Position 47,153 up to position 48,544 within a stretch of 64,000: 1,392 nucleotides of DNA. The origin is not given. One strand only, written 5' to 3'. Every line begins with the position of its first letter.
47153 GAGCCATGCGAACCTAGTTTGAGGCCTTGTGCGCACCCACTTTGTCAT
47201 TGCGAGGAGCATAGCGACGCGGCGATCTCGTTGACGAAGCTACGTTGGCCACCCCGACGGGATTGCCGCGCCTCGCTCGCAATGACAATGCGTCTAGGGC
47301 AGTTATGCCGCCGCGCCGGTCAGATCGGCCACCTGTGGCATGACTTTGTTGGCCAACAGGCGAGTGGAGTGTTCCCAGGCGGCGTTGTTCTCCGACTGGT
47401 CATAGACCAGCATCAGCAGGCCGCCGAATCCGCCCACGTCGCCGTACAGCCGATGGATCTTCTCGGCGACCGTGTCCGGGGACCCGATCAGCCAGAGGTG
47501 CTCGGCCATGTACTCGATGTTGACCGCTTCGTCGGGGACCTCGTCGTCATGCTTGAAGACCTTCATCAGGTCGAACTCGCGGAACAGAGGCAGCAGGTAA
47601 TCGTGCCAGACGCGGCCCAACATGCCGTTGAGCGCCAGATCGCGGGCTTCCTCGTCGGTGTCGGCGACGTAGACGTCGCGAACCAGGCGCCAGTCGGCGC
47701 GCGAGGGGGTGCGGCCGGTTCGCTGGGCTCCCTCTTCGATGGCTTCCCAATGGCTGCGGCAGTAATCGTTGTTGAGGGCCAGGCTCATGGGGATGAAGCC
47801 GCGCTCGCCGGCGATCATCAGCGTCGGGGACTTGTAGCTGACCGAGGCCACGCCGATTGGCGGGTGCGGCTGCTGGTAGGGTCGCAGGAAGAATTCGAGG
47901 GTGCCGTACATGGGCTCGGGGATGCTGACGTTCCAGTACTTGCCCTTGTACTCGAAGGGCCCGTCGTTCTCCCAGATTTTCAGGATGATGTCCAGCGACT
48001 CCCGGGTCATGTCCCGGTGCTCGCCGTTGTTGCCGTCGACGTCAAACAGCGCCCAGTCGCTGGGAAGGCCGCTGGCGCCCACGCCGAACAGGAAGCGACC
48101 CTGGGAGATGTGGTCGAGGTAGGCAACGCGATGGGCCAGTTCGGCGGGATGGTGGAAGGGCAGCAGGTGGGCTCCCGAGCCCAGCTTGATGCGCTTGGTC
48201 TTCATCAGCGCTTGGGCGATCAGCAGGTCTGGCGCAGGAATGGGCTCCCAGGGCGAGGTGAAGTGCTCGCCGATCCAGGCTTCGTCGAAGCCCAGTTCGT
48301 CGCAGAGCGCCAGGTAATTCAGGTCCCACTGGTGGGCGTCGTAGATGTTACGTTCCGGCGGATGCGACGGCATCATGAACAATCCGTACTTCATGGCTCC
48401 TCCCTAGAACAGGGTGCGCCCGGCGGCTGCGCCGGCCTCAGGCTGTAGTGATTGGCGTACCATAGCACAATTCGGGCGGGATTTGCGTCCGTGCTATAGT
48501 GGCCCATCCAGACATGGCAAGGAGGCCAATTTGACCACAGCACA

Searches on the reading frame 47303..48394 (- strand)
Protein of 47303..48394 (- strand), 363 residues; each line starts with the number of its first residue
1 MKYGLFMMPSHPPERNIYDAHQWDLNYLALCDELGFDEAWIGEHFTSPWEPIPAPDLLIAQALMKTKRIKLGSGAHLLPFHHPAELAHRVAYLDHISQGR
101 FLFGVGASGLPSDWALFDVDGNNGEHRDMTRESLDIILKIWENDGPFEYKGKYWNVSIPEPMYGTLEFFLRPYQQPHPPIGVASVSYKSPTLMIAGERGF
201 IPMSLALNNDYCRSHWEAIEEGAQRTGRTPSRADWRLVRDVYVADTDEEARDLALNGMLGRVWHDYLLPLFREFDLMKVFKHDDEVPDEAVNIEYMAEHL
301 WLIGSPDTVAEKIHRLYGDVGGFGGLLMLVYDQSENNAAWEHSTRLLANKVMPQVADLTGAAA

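Call 79: search_protein_families(library=pfam, proteins=[window:47303-48394:-], max_evalue=0.0001)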
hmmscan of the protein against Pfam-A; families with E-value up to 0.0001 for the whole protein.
window:47303-48394:- (363 aa): 1 family
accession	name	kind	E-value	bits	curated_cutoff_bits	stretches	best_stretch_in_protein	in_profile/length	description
PF00296.26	Bac_luciferase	-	2.3e-46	159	27.9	1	4-317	4-307/314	Luciferase-like monooxygenase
